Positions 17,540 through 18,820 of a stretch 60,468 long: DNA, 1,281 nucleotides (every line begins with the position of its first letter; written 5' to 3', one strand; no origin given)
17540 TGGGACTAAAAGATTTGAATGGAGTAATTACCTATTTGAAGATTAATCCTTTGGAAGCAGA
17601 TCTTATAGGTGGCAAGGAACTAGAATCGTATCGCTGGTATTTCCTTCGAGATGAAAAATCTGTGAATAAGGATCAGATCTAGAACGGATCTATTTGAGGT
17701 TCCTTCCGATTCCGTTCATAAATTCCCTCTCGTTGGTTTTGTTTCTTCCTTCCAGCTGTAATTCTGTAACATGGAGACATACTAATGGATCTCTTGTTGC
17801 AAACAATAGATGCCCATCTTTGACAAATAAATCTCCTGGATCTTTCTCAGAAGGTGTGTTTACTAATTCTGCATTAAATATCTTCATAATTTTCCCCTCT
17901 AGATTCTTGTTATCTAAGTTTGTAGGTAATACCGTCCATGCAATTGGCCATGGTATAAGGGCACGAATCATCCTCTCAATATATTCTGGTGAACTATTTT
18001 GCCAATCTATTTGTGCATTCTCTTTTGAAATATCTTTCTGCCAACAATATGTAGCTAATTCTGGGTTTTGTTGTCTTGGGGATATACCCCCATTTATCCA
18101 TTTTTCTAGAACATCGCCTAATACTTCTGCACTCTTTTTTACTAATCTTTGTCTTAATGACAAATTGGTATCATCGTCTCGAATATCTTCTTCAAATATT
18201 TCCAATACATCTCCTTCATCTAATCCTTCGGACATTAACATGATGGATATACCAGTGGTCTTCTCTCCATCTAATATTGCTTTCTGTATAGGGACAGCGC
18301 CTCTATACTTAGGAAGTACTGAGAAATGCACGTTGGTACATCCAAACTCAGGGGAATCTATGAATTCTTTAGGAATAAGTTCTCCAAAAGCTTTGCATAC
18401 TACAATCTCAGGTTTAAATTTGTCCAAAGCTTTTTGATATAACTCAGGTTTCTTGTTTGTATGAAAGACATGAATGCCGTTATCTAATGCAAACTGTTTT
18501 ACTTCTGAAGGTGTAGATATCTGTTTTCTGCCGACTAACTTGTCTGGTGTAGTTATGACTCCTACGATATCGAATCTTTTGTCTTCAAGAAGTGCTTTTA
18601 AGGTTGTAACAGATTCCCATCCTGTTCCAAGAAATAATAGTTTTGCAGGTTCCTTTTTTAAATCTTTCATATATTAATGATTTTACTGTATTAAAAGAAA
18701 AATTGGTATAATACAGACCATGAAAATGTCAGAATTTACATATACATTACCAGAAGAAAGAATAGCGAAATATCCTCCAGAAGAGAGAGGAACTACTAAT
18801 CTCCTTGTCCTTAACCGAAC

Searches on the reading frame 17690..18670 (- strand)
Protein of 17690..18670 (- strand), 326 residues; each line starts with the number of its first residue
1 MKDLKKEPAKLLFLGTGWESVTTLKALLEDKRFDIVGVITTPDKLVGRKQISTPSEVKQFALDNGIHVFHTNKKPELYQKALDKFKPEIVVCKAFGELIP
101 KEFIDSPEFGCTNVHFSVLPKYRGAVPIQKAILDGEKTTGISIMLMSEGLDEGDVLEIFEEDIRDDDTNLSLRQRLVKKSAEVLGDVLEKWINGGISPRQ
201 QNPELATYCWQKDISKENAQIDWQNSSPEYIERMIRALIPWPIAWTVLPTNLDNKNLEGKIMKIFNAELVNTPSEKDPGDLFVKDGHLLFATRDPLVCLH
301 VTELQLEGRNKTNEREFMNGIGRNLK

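Call 91: search_protein_families(library=ncbifam, proteins=[window:17690-18670:-], max_evalue=0.00001)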
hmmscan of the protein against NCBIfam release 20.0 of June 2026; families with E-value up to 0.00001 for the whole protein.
window:17690-18670:- (326 aa): 7 families
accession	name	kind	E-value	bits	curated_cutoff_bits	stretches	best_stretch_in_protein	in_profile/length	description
TIGR00460.1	fmt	equivalog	4.6e-71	239.5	201.5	1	10-323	2-306/315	methionyl-tRNA formyltransferase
NF005998.1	PRK08125.1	equivalog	2.2e-30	105.7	777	1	23-289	15-267/649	bifunctional UDP-4-amino-4-deoxy-L-arabinose formyltransferase/UDP-glucuronic acid oxidase ArnA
NF005414.0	PRK06988.1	equivalog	1.3e-27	96.6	316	1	32-319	25-303/311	formyltransferase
TIGR00639.1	PurN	equivalog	5.8e-14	52.1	150.1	1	35-193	30-186/192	phosphoribosylglycinamide formyltransferase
NF004684.0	PRK06027.1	subfamily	1.3e-08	34.9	223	1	76-161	155-240/286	formyltetrahydrofolate deformylase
TIGR00655.1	PurU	equivalog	2.6e-08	33.8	285.95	1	71-157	142-231/280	formyltetrahydrofolate deformylase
NF005755.0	PRK07579.1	equivalog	4.4e-08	33.2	238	1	95-222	74-196/245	dTDP-4-amino-4,6-dideoxyglucose formyltransferase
